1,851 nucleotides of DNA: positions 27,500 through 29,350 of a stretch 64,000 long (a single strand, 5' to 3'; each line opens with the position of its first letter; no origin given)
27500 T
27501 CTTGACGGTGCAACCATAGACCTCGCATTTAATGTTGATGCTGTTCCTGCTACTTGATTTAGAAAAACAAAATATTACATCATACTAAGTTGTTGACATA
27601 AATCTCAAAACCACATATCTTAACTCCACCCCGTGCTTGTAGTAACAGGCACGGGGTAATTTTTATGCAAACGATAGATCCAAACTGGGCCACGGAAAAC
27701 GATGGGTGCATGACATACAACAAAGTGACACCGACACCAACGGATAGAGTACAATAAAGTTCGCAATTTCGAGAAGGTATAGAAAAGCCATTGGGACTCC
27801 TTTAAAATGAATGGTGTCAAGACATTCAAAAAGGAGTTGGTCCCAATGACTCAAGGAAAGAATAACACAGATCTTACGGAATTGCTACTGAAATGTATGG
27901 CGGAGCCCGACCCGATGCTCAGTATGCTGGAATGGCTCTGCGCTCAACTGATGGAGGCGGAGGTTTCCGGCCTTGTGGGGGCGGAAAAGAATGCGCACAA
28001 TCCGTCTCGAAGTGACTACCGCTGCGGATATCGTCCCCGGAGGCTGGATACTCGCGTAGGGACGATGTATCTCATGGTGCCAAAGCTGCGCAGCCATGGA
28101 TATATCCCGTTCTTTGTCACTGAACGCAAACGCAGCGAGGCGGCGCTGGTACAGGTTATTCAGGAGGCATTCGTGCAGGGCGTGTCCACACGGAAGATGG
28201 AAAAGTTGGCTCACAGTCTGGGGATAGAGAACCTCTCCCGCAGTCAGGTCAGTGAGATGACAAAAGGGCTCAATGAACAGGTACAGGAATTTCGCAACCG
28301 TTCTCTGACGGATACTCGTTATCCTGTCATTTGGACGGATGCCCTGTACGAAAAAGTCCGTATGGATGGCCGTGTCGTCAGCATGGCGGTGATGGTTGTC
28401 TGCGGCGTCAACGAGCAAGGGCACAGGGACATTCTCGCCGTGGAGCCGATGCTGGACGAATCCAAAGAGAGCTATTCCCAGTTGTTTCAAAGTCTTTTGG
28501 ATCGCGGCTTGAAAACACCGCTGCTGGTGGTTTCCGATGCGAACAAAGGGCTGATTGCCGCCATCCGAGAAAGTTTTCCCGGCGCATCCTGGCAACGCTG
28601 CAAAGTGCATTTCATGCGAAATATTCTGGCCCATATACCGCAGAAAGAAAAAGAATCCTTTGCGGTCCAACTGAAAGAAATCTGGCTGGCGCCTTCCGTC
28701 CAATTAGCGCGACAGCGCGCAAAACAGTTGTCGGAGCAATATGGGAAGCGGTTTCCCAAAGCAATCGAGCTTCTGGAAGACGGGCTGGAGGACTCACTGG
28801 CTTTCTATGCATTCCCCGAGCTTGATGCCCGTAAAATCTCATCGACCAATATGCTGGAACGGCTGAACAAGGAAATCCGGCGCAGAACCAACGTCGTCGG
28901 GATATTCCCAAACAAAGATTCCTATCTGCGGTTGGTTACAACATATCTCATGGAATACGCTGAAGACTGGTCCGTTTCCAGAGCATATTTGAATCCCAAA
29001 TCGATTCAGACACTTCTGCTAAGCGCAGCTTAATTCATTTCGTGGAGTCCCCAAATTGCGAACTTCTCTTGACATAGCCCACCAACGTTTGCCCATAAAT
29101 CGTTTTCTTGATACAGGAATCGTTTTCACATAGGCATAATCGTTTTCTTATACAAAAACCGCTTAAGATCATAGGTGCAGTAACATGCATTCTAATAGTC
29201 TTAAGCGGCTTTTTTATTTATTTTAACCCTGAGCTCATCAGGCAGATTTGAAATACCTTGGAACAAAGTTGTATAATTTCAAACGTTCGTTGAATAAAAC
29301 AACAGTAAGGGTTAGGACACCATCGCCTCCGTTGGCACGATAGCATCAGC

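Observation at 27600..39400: Abrupt compositional transitions (about 30% to 45% to 57% GC) with an IS256 element at the first boundary: nested foreign DNA or a chimeric contig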

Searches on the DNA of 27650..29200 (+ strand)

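Call 12: search_dna_similar(query=window:27650-29200:+, collection=plasmids, mode=near, max_rows=15)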
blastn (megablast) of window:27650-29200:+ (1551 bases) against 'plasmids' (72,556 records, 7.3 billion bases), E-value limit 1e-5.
No match.
